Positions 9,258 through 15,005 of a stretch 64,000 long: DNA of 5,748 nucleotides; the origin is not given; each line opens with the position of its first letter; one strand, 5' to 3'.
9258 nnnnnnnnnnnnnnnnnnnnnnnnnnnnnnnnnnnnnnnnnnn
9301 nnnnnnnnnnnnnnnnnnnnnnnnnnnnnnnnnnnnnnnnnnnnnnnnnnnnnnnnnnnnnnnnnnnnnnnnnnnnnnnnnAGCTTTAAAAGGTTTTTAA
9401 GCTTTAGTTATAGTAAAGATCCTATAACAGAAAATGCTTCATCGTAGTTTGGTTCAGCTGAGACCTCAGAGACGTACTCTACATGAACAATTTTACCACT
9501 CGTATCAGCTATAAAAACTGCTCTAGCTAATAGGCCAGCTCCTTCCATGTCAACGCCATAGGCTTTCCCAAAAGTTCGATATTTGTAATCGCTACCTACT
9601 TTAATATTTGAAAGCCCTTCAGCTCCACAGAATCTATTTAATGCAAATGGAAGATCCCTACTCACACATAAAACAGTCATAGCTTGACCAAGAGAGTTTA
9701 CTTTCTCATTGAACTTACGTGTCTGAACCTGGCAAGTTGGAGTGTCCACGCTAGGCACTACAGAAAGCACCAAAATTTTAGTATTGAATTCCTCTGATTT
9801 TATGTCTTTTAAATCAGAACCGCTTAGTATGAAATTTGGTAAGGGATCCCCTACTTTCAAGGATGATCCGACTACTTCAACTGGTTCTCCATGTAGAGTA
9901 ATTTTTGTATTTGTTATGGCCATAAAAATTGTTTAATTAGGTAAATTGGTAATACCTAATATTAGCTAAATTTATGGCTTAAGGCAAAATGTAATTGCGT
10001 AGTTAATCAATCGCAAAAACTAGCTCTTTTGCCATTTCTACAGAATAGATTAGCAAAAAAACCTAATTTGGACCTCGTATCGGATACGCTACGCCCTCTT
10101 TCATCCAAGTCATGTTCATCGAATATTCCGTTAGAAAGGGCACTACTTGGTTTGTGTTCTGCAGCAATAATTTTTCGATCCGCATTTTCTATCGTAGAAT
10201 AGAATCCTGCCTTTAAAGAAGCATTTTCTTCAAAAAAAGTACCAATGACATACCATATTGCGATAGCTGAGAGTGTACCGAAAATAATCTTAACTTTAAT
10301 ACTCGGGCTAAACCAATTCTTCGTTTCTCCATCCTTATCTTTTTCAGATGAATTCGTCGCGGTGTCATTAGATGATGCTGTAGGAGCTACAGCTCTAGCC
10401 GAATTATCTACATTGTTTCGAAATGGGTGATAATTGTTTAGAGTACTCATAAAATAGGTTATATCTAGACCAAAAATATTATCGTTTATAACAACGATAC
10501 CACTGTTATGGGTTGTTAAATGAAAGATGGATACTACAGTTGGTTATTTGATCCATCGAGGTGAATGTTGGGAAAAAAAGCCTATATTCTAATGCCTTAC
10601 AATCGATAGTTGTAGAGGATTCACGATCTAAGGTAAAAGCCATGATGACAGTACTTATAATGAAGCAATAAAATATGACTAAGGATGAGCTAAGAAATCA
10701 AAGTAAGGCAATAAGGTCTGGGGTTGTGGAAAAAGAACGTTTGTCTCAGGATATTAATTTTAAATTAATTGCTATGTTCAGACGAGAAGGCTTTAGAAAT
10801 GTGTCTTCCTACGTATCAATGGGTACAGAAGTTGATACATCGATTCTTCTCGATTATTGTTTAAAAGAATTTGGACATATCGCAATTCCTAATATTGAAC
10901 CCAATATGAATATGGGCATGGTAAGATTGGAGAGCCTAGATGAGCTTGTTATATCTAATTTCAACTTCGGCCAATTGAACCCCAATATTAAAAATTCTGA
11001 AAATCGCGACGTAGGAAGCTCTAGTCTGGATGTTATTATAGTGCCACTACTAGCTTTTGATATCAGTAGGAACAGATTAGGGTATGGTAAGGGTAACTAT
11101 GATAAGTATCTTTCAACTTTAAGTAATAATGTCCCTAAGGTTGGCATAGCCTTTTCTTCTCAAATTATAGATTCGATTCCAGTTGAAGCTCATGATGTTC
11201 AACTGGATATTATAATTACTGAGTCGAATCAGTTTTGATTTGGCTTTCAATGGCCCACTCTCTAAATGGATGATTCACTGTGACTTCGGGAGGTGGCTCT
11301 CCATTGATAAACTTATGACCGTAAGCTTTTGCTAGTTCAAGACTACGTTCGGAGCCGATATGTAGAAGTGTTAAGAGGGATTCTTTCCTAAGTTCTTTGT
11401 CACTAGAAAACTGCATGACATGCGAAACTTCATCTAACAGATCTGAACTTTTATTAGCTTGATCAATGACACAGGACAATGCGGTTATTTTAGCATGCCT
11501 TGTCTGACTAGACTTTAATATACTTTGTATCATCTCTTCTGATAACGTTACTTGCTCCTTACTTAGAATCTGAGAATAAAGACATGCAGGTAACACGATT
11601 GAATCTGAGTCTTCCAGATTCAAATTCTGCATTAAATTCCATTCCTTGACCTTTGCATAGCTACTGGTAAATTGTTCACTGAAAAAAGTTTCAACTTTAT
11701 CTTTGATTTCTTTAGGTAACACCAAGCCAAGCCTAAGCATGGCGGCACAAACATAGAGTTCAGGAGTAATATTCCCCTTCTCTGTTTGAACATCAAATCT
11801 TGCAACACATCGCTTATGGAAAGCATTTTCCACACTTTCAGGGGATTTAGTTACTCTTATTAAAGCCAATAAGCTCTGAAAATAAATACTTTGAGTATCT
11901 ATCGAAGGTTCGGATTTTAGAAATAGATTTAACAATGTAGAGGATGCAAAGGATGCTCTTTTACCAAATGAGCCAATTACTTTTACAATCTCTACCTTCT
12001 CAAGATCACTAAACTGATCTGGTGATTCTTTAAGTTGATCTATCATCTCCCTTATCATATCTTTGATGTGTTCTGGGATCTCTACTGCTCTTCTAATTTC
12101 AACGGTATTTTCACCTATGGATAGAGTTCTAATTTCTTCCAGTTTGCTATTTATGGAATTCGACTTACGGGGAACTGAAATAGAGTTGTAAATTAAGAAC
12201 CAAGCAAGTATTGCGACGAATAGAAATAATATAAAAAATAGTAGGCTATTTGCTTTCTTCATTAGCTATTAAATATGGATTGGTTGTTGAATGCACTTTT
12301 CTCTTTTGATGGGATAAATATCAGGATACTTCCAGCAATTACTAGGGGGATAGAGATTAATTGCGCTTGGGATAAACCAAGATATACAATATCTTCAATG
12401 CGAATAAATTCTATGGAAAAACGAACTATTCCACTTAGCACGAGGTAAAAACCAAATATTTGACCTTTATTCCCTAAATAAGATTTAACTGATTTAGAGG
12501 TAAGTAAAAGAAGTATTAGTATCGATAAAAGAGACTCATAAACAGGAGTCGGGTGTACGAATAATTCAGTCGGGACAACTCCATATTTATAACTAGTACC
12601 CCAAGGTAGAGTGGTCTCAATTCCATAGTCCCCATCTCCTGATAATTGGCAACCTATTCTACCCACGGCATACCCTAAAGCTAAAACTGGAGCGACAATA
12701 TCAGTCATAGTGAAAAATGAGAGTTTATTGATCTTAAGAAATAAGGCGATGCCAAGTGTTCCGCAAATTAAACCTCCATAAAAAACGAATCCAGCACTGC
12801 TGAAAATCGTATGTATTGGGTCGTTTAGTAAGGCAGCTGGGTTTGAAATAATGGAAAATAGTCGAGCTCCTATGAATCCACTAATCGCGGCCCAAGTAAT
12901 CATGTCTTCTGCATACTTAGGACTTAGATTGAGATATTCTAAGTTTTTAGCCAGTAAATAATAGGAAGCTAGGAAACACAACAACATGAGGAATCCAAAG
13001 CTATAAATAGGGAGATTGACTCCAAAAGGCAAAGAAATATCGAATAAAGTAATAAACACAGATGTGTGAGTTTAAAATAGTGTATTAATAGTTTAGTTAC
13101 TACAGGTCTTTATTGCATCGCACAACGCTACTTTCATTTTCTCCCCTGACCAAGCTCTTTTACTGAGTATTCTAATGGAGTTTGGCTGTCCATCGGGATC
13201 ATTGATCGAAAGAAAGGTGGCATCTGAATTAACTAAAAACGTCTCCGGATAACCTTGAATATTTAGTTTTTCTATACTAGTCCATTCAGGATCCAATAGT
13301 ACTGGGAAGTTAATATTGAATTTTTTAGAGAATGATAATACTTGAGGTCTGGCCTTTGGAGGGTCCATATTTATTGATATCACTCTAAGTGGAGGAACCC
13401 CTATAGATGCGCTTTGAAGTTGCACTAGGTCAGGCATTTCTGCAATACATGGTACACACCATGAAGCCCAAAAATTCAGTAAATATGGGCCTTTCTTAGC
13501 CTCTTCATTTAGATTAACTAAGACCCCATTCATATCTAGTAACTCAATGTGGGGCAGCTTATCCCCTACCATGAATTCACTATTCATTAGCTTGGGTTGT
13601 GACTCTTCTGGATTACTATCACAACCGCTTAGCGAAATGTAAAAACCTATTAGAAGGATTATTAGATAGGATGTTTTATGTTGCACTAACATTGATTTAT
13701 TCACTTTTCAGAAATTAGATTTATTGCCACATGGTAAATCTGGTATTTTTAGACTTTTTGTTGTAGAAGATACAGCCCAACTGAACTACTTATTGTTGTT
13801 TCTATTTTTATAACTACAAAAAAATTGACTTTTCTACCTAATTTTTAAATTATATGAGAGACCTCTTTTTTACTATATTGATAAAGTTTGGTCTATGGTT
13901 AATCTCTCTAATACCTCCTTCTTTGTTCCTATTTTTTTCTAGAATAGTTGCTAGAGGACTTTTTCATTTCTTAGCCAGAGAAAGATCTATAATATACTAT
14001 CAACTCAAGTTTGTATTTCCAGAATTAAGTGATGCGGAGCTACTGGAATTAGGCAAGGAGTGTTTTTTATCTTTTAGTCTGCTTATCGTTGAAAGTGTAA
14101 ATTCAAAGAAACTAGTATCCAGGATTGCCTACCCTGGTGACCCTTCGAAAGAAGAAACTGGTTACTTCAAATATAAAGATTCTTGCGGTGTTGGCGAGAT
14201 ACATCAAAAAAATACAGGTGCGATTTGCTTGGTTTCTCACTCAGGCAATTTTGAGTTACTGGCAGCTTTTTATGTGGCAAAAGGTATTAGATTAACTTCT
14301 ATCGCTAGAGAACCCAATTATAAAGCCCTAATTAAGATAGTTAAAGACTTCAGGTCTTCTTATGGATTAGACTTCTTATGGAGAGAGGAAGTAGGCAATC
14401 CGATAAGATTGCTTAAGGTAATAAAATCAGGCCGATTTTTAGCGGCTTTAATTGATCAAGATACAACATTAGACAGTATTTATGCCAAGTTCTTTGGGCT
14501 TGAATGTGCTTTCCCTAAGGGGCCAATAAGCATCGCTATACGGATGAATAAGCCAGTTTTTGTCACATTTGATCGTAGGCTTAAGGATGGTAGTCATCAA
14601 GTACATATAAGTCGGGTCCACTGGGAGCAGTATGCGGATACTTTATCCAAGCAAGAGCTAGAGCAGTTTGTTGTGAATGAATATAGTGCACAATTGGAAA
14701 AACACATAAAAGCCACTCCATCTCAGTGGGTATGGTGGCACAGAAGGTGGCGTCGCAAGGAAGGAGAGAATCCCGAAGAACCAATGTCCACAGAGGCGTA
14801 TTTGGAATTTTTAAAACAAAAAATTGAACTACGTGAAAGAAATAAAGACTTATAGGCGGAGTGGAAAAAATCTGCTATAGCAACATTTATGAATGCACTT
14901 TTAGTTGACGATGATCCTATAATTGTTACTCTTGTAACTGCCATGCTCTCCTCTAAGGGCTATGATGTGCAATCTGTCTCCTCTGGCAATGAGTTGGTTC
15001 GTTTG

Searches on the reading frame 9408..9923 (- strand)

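Call 92: search_protein_families(library=pfam, proteins=[window:9408-9923:-], max_evalue=0.0001)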
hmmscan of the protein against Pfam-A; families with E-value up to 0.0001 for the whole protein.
window:9408-9923:- (171 aa): 2 families
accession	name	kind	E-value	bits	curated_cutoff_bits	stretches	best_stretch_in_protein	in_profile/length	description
PF08534.16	Redoxin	-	1.2e-25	90.5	26.6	1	23-163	1-147/148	Redoxin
PF00578.27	AhpC-TSA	-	4.1e-18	66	26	1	24-147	1-123/124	AhpC/TSA family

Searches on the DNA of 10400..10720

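Call 95: search_rna_families(source=window, start=10400, end=10720, threshold=evalue, max_evalue=10, show_alignments=1)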
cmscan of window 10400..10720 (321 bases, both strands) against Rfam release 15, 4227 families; matches with E-value up to 10: 4.
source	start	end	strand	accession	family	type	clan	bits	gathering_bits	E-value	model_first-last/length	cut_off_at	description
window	10428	10493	-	RF01186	SNORD127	Gene; snRNA; snoRNA; CD-box;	-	16.7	45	5.9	1-86/86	no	Small nucleolar RNA SNORD127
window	10639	10692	+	RF00270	SNORD61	Gene; snRNA; snoRNA; CD-box;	CL00067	16.1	43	9.4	1-72/72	no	Small nucleolar RNA SNORD61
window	10478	10542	+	RF03036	osmY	Gene; sRNA;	-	10.9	46.9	7.3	1-72/72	no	osmY RNA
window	10631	10718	+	RF02474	GlsR5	Gene; snRNA; snoRNA; CD-box;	-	10.3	100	6.9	1-89/89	no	Small nucleolar RNA GlsR5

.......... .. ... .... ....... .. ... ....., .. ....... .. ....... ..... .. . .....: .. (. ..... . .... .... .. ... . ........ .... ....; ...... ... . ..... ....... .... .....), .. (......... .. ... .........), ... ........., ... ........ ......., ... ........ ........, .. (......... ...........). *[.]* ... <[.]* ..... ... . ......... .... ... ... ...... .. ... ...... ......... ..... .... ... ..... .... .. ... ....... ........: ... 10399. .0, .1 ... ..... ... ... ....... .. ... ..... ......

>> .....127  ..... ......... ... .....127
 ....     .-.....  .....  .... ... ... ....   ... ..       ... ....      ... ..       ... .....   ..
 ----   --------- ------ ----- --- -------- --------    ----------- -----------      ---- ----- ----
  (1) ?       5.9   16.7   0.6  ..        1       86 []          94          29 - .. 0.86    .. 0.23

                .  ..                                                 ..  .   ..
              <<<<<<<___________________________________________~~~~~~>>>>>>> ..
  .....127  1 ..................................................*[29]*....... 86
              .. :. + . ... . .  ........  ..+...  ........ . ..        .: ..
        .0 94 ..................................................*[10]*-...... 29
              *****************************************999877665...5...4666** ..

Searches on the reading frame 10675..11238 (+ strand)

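Call 93: search_protein_families(library=pfam, proteins=[window:10675-11238:+], max_evalue=0.0001)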
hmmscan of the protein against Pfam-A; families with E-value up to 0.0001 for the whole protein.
window:10675-11238:+ (187 aa): 1 family
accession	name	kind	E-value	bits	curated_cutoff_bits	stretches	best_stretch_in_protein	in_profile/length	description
PF01812.26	5-FTHF_cyc-lig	-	2.3e-33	116.1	27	1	3-183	1-186/186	5-formyltetrahydrofolate cyclo-ligase family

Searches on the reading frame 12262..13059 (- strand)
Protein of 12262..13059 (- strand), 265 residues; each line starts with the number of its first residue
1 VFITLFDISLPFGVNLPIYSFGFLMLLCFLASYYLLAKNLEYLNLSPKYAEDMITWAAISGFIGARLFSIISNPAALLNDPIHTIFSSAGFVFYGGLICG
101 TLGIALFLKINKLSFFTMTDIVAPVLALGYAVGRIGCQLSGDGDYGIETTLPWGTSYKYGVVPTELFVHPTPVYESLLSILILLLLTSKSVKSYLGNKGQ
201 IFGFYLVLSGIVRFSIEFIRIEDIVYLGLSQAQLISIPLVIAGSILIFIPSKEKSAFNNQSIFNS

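Call 93: search_protein_families(library=pfam, proteins=[window:12262-13059:-], max_evalue=0.0001)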
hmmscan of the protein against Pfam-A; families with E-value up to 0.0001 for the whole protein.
window:12262-13059:- (265 aa): 1 family
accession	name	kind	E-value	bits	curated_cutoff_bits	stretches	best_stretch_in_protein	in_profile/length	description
PF01790.23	LGT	-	1.3e-48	165.8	24.9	1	15-248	8-239/240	Prolipoprotein diacylglyceryl transferase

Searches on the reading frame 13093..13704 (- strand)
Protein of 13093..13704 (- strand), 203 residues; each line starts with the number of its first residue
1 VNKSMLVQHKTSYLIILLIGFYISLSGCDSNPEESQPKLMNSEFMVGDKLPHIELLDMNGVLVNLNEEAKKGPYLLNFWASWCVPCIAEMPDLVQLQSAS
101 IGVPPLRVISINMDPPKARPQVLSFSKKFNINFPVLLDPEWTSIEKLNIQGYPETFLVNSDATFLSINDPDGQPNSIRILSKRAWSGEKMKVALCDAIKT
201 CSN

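Call 93: search_protein_families(library=pfam, proteins=[window:13093-13704:-], max_evalue=0.0001)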
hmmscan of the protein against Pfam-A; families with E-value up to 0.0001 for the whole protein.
window:13093-13704:- (203 aa): 4 families
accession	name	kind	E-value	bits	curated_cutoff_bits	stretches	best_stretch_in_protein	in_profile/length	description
PF00578.27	AhpC-TSA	-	4.1e-16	59.5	26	1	46-161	1-118/124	AhpC/TSA family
PF08534.16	Redoxin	-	1.2e-14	54.7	26.6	1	46-161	2-125/148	Redoxin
PF13905.12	Thioredoxin_8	-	2.1e-07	31.6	27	1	74-161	4-91/94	Thioredoxin-like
PF00085.26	Thioredoxin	-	3.3e-05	24.3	23.5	0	70-117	17-62/103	Thioredoxin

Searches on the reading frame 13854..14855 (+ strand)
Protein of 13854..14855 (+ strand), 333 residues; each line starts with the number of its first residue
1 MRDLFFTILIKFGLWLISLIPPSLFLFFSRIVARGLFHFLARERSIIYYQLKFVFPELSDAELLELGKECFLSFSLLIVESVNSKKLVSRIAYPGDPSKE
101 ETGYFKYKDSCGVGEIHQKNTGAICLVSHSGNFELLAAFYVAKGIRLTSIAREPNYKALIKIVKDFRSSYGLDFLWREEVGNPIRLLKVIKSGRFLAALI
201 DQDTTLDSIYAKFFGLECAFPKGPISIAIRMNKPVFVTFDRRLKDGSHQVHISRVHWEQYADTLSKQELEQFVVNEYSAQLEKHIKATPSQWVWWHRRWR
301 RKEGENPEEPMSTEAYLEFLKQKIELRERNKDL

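Call 93: search_protein_families(library=pfam, proteins=[window:13854-14855:+], max_evalue=0.0001)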
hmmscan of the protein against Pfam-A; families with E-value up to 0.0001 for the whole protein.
window:13854-14855:+ (333 aa): 1 family
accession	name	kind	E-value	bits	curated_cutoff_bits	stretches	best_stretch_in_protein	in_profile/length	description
PF03279.18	Lip_A_acyltrans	-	4.5e-28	98.7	22.3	1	7-301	16-295/295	Bacterial lipid A biosynthesis acyltransferase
